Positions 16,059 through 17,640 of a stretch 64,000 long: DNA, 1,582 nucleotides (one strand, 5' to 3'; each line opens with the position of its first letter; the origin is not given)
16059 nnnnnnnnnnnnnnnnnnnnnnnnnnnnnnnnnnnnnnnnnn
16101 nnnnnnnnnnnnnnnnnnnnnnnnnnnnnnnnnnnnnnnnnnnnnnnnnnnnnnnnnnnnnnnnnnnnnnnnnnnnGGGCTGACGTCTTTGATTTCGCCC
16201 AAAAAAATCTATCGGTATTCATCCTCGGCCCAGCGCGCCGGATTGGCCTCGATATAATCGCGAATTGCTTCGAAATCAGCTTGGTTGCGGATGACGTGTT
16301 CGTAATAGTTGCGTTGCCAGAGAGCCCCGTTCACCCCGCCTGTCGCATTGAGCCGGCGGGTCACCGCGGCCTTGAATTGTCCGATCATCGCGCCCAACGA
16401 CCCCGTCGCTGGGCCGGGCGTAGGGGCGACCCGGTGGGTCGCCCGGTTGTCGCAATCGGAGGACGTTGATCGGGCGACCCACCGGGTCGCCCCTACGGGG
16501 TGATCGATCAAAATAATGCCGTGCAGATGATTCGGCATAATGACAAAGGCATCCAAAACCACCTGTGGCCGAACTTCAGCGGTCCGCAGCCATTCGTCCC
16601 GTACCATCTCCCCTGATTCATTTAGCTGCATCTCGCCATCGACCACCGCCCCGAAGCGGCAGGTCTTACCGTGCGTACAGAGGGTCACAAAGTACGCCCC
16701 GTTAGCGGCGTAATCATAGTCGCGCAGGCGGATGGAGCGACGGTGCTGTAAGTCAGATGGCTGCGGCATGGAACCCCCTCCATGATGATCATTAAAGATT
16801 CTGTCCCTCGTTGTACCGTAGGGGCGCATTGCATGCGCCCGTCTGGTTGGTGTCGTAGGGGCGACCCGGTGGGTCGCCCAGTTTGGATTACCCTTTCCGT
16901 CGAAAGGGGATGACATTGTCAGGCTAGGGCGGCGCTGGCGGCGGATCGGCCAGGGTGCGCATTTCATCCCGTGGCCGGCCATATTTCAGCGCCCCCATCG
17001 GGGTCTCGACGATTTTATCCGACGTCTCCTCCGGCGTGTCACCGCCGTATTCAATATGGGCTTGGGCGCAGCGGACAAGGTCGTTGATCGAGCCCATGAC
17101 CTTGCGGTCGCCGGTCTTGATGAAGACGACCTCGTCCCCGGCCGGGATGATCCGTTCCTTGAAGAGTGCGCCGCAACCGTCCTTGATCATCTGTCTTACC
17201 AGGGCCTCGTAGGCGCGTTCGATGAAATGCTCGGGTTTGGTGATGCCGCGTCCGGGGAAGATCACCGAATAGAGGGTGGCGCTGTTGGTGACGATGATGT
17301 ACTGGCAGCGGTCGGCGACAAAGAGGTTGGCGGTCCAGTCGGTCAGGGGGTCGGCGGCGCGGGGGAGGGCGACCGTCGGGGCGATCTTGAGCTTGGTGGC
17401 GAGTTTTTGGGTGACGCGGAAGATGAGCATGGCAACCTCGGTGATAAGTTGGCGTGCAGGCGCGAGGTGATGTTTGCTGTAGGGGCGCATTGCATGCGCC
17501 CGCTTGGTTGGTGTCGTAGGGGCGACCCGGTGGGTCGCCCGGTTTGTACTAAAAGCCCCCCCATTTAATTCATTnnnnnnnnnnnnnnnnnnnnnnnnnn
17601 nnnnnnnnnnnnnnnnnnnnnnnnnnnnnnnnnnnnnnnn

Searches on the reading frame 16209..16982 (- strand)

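Call 15: search_protein_families(library=pfam, proteins=[window:16209-16982:-], max_evalue=0.001)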
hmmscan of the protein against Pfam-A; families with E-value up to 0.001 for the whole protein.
window:16209-16982:- (257 aa): 1 family
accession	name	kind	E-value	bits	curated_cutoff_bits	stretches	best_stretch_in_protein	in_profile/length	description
PF01797.21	Y1_Tnp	-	0.00011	22.7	23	0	195-246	64-120/121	Transposase IS200 like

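Call 73: search_protein_families(library=phrogs, proteins=[window:16209-16982:-], max_evalue=0.001)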
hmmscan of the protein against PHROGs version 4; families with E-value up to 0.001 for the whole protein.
window:16209-16982:- (257 aa): 1 family
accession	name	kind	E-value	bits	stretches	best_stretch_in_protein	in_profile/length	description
phrog_18266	-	unknown function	5.9e-06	27.4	0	220-250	92-122/165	-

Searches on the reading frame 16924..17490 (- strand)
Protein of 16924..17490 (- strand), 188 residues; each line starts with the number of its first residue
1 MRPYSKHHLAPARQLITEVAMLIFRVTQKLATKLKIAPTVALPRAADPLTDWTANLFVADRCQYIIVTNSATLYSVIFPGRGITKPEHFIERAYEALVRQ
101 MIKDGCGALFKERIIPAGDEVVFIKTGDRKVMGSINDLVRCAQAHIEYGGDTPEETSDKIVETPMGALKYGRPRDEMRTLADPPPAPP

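Call 15: search_protein_families(library=pfam, proteins=[window:16924-17490:-], max_evalue=0.001)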
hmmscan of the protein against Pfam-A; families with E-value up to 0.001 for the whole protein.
window:16924-17490:- (188 aa): 1 family
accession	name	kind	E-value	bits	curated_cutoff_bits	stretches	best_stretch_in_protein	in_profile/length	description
PF22016.2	DUF6933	-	4.8e-33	114.7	27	1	23-176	1-157/157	Domain of unknown function (DUF6933)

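Call 73: search_protein_families(library=phrogs, proteins=[window:16924-17490:-], max_evalue=0.001)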
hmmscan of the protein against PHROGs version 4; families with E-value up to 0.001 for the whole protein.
window:16924-17490:- (188 aa): 0 families
